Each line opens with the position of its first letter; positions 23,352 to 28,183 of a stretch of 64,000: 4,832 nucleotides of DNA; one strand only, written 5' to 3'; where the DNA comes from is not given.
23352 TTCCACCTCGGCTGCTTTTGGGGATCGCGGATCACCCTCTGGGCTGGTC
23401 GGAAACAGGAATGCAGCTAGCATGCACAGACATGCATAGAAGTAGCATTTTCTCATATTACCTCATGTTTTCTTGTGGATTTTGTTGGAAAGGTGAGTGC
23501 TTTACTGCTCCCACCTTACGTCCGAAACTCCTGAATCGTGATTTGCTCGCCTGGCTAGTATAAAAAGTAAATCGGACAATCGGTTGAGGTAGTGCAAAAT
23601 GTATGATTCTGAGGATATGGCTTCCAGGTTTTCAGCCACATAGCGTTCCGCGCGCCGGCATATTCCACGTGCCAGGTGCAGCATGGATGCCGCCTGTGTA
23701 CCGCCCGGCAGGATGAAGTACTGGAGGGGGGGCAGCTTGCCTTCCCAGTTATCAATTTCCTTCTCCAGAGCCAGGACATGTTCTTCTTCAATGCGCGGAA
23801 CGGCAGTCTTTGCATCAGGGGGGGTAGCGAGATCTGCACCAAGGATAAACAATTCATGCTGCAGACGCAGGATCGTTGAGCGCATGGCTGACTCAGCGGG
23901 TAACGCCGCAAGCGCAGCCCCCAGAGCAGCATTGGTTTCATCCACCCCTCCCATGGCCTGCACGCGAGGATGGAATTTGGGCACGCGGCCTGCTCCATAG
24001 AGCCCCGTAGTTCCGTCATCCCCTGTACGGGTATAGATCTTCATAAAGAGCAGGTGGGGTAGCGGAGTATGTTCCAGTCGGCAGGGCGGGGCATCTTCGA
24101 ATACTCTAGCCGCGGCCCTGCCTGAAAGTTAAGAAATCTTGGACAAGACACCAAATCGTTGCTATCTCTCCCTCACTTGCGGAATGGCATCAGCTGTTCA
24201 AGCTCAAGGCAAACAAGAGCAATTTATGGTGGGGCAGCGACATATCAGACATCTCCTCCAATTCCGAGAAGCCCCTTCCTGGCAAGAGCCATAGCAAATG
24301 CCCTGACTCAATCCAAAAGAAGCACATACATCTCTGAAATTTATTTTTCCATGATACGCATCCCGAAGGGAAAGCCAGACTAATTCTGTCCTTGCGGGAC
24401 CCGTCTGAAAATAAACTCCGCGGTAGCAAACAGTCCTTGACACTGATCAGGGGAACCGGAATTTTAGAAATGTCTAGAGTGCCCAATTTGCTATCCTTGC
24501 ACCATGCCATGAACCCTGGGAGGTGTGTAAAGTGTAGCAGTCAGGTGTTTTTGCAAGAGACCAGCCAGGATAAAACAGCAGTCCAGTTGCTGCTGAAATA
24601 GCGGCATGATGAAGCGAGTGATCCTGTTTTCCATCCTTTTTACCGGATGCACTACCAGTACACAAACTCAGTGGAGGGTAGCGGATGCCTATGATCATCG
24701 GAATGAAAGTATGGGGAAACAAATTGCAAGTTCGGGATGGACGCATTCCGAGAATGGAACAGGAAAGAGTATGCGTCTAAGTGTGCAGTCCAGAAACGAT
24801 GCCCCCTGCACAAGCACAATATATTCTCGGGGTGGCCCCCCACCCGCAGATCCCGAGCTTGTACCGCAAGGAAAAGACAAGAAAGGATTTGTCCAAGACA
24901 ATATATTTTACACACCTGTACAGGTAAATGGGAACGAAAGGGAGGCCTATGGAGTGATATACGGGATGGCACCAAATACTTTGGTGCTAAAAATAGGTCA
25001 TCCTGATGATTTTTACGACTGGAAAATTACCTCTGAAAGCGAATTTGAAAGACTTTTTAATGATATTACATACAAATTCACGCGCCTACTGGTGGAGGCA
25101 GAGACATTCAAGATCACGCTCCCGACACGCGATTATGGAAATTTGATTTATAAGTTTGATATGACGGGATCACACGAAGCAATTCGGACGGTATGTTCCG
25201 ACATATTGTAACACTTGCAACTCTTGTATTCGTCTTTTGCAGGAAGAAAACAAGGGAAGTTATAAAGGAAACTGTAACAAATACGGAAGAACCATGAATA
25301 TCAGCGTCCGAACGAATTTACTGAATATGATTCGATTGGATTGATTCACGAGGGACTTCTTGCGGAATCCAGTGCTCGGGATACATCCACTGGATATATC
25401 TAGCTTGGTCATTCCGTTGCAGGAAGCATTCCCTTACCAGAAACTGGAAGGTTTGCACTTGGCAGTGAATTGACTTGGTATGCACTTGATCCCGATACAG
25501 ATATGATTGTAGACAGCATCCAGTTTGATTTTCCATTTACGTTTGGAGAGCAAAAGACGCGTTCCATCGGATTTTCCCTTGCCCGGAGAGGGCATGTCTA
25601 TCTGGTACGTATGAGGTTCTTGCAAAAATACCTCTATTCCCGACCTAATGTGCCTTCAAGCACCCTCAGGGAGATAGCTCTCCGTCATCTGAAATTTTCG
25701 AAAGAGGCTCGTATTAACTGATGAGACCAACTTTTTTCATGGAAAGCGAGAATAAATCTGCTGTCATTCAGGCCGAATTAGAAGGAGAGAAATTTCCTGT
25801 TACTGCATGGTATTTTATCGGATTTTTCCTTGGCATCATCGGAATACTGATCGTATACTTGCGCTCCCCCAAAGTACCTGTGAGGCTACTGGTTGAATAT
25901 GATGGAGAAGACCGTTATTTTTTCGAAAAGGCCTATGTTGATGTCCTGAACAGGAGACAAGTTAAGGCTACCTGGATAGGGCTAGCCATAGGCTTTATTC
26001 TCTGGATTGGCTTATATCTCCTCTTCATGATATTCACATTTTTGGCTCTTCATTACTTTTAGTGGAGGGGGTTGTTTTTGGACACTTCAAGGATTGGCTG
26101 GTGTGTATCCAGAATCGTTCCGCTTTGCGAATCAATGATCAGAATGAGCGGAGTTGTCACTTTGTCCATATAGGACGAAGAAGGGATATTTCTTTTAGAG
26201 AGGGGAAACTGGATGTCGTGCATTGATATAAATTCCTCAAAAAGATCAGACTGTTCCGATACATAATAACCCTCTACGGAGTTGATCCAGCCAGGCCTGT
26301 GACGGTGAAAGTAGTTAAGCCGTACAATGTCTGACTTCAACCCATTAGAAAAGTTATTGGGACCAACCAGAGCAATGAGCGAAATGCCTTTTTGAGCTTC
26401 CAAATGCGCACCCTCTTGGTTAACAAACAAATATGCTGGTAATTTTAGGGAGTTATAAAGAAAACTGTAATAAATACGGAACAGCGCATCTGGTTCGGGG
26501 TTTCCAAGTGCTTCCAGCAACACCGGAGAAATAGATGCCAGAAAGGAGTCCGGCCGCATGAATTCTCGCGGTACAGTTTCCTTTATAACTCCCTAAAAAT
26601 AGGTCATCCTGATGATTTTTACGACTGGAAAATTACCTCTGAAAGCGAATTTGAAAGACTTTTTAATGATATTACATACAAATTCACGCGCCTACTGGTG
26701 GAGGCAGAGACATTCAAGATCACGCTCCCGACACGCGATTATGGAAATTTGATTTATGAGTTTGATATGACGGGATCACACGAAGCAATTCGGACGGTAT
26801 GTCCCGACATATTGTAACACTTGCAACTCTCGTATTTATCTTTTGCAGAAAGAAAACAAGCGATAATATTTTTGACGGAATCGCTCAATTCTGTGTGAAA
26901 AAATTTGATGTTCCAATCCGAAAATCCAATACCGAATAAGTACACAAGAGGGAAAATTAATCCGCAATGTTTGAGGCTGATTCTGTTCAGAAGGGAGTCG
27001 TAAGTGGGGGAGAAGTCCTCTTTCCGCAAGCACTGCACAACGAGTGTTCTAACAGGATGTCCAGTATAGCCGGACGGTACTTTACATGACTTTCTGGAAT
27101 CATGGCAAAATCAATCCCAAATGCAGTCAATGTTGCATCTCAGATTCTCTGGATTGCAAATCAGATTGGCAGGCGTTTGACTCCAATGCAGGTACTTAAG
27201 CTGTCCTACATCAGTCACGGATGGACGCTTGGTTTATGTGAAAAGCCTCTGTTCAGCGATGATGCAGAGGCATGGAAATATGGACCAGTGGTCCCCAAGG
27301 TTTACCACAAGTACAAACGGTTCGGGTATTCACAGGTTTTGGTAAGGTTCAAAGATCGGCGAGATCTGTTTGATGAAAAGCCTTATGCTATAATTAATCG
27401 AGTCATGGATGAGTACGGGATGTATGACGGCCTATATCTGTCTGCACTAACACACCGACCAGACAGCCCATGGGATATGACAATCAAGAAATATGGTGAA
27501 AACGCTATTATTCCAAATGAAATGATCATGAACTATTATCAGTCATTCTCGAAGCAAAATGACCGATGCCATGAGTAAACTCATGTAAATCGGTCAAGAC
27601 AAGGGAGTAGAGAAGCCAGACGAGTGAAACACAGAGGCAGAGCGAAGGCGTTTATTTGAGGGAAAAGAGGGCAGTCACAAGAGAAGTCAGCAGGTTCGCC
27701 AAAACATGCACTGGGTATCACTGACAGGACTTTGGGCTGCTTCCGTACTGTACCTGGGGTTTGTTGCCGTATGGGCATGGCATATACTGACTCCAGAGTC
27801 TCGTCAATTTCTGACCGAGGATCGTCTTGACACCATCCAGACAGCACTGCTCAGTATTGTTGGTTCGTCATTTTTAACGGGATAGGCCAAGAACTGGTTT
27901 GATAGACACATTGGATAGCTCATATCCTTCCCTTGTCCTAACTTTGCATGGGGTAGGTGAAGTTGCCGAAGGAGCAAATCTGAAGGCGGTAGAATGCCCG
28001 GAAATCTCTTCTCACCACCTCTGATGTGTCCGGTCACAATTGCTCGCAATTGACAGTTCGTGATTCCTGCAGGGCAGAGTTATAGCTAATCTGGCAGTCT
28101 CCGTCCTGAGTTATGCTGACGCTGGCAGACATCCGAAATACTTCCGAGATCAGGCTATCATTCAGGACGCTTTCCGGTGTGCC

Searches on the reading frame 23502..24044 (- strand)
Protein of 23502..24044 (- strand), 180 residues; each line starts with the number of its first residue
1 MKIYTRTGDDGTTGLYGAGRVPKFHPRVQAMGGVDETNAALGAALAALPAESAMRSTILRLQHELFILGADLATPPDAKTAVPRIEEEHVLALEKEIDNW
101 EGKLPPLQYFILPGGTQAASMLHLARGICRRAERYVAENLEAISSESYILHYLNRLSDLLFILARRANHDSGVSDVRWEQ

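Call 23: find_encoding_contigs(protein=window:23502-24044:-, flank=8000, max_places=10)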
Protein window:23502-24044:- (180 aa): no gene with exactly this product is on record in the collection.

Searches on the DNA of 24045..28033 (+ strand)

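Call 42: search_dna_similar(query=window:24045-28033:+, collection=plasmids, mode=distant, max_rows=10)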
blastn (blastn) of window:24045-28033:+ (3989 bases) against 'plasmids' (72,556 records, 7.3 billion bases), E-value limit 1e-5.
No match.

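Call 43: search_dna_similar(query=window:24045-28033:+, collection=phages, mode=distant, max_rows=10)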
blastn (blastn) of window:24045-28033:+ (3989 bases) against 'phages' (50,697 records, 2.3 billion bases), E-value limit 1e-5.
No match.

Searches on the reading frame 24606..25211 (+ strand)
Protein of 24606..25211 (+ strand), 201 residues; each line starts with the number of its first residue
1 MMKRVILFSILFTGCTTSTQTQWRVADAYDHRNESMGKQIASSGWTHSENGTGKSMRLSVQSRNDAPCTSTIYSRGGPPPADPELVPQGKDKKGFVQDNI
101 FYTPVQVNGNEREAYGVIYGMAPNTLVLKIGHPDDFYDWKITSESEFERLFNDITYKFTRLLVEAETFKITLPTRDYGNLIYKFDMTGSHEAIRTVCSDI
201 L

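Call 7: search_protein_families(library=pfam, proteins=[window:24606-25211:+], max_evalue=0.1)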
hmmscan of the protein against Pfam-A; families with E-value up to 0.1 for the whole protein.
window:24606-25211:+ (201 aa): 0 families

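Call 24: search_protein_representatives(protein=window:24606-25211:+)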
Query: 201 residues. Proteins with E-value up to 0.001 (for the whole library): 11; up to 1e-10: 2; up to 1e-30: 1. The best 11 are listed.
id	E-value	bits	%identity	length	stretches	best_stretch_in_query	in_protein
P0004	5.4e-135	463.4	100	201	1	1-201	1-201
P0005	7.5e-12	61.4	34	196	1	12-200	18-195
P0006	1.5e-06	44.1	44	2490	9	161-192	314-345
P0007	3.3e-06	43.0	40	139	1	137-198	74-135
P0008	1.9e-05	40.6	41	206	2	19-61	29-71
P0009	5.4e-05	39.1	31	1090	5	50-94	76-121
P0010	8.5e-05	38.4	62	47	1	161-199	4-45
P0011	1.0e-04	38.1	36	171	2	161-198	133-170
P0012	1.2e-04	38.0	42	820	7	37-69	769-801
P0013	2.6e-04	36.8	38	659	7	39-78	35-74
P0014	3.8e-04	36.3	36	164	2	162-198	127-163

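Call 58: search_protein_families(library=pfam, proteins=[P0005], max_evalue=1)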
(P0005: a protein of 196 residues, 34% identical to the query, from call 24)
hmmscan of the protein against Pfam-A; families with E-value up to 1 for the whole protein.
P0005 (196 aa): 0 families

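Call 59: search_protein_families(library=padloc, proteins=[window:24606-25211:+], max_evalue=0.01)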
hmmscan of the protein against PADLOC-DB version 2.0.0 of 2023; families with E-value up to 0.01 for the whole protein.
window:24606-25211:+ (201 aa): 0 families

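Call 65: predict_structure(protein=window:24606-25208:+)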
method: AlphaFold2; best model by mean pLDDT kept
length: 201 residues; sequences in the alignment: 1
mean_pLDDT: 37.2   pTM: 0.25
mean pLDDT of the five models: 37.2, 35.1, 32.4, 31.6, 27.7
residues with pLDDT >= 90: 0; 70-90: 0; 50-70: 5; < 50: 196
segments of 3 or more residues with pLDDT < 50: 1-137, 141-148, 151-201
pLDDT, mean of each block of 10 residues (from residue 1): 31 39 34 32 30 31 37 33 33 31 35 40 43 45 48 45 39 35 43 39 34
secondary structure, 60 per line:
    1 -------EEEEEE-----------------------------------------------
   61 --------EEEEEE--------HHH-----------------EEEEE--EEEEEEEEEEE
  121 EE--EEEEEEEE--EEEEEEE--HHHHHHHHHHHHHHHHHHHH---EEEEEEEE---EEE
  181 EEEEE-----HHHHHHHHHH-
elements in order: E8-13 E69-74 E103-107 E110-122 E125-132 E135-141 H144-163 E167-174 E178-185 H191-200

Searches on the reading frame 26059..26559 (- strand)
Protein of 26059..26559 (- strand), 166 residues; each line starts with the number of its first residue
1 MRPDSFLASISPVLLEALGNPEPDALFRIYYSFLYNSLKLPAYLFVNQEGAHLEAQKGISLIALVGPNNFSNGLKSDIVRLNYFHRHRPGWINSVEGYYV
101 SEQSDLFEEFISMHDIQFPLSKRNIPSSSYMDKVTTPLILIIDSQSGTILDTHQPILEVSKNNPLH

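Call 7: search_protein_families(library=pfam, proteins=[window:26059-26559:-], max_evalue=0.1)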
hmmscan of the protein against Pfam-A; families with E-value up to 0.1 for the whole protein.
window:26059-26559:- (166 aa): 0 families

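Call 9: find_homologous_proteins(query=window:26059-26559:-, max_evalue=0.01)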
Query window:26059-26559:- (166 aa): 3 proteins with E <= 0.01 among 62 candidates.
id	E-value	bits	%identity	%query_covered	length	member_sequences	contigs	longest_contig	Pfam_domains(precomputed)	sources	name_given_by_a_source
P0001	5.5e-105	366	100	100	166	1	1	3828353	-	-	-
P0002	3.7e-53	198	76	73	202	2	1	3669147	-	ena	-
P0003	3.8e-22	97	46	72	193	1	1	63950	-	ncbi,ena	-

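Call 12: find_encoding_contigs(protein=P0002, flank=6000, max_places=4)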
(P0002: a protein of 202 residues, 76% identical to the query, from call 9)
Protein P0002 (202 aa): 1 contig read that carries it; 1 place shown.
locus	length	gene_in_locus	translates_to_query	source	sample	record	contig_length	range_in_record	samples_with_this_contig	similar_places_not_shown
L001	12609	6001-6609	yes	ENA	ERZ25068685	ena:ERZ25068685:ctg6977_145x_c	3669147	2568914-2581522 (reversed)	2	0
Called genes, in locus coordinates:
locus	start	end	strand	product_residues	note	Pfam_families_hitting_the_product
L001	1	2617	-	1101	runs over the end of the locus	PF01839:FG-GAP (faint), PF13517:FG-GAP_3, PF07593:UnbV_ASPIC, PF13517:FG-GAP_3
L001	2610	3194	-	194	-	-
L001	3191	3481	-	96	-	-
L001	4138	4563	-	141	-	-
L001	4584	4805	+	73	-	-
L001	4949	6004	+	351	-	PF17170:DUF5128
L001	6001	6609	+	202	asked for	-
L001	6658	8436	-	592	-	PF01839:FG-GAP (faint), PF13517:FG-GAP_3, PF07593:UnbV_ASPIC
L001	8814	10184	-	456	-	PF13191:AAA_16 (weak), PF13401:AAA_22 (weak)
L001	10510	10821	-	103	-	-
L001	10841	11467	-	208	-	PF04973:NMN_transporter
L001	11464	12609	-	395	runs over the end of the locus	PF14312:FG-GAP_2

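Call 13: find_encoding_contigs(protein=P0003, flank=6000, max_places=4)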
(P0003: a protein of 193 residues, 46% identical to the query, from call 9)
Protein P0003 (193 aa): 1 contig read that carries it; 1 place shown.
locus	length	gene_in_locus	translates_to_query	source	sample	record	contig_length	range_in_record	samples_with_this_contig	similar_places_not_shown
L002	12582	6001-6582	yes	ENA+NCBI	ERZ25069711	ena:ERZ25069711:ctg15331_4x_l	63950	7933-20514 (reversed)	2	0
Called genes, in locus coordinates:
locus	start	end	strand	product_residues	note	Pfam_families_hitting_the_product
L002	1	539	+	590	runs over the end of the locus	PF02661:Fic, PF12323:HTH_OrfB_IS605 (weak), PF01385:OrfB_IS605, PF07282:Cas12f1-like_TNB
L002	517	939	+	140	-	-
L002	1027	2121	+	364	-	PF00383:dCMP_cyt_deam_1, PF14437:MafB19-deam (weak), PF01872:RibD_C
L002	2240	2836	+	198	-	PF00677:Lum_binding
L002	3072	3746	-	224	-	-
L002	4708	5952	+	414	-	PF17170:DUF5128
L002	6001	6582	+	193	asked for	-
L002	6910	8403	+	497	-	PF00919:UPF0004, PF04055:Radical_SAM, PF01938:TRAM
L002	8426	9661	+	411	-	PF00158:Sigma54_activat, PF14532:Sigma54_activ_2, PF00493:MCM (weak), PF07724:AAA_2 (weak), PF07728:AAA_5, PF25601:AAA_lid_14, PF02954:HTH_8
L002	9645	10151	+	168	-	PF04390:LptE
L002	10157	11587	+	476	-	PF13506:Glyco_transf_21, PF00535:Glycos_transf_2, PF13641:Glyco_tranf_2_3, PF13632:Glyco_trans_2_3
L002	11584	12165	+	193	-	PF24575:TPR_Slam (faint), PF14559:TPR_19 (faint)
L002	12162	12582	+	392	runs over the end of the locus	PF03702:AnmK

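Call 58: search_protein_families(library=pfam, proteins=[P0002, P0003], max_evalue=1)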
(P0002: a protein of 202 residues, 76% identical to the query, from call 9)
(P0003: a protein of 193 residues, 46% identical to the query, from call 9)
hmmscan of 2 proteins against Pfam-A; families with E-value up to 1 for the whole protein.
P0002 (202 aa): 0 families

P0003 (193 aa): 0 families

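Call 59: search_protein_families(library=padloc, proteins=[window:26059-26559:-], max_evalue=0.01)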
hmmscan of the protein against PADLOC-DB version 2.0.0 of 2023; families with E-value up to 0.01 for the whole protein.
window:26059-26559:- (166 aa): 0 families

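Call 66: predict_structure(alignment_id=A6)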
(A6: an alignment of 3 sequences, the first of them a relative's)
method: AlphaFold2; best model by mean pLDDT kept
length: 202 residues; sequences in the alignment: 3
mean_pLDDT: 51.7   pTM: 0.38
mean pLDDT of the five models: 51.7, 47.0, 42.6, 39.0, 36.8
residues with pLDDT >= 90: 0; 70-90: 15; 50-70: 103; < 50: 84
segments of 3 or more residues with pLDDT < 50: 1-14, 50-82, 114-116, 177-202
pLDDT, mean of each block of 10 residues (from residue 1): 37 50 56 53 52 43 45 40 52 57 69 53 63 73 62 52 54 46 37 40 36
secondary structure, 60 per line:
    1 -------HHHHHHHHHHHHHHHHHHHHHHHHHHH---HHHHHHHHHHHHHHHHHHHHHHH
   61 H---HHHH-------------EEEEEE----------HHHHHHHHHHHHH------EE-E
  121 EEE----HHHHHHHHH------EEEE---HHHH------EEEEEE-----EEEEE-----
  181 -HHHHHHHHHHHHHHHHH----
elements in order: H8-34 H38-61 H65-68 E82-87 H98-110 E120-123 H128-136 E143-146 H150-153 E160-165 E171-175 H182-198

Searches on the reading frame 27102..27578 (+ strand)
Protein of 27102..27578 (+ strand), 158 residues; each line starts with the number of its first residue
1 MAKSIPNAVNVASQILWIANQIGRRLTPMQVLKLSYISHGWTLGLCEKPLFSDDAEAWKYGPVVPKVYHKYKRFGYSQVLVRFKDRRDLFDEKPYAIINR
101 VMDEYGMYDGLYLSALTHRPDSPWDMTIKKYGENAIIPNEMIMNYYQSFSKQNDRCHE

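Call 7: search_protein_families(library=pfam, proteins=[window:27102-27578:+], max_evalue=0.1)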
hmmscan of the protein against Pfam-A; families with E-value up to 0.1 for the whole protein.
window:27102-27578:+ (158 aa): 1 family
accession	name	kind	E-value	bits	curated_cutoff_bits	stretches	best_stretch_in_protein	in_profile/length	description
PF13274.11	SocA_Panacea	-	2.3e-17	64.4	25.7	1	32-124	2-112/113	Antitoxin SocA-like, Panacea domain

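Call 22: find_encoding_contigs(protein=window:27102-27578:+, flank=5000, max_places=10)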
Protein window:27102-27578:+ (158 aa): no gene with exactly this product is on record in the collection.

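Call 59: search_protein_families(library=padloc, proteins=[window:27102-27578:+], max_evalue=0.01)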
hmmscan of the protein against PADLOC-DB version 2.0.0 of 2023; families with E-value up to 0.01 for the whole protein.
window:27102-27578:+ (158 aa): 0 families

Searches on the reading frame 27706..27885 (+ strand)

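Call 7: search_protein_families(library=pfam, proteins=[window:27706-27885:+], max_evalue=0.1)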
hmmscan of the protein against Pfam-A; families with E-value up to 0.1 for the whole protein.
window:27706-27885:+ (59 aa): 0 families

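Call 58: search_protein_families(library=pfam, proteins=[window:27706-27885:+], max_evalue=1)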
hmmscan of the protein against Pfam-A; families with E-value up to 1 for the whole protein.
window:27706-27885:+ (59 aa): 1 family
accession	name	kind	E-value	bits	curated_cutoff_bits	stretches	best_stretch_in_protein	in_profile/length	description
PF10617.14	DUF2474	-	0.37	11.3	26.6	1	6-22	10-26/39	Protein of unknown function (DUF2474)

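Call 59: search_protein_families(library=padloc, proteins=[window:27706-27885:+], max_evalue=0.01)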
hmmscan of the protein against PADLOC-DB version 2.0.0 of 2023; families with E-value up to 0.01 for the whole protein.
window:27706-27885:+ (59 aa): 0 families
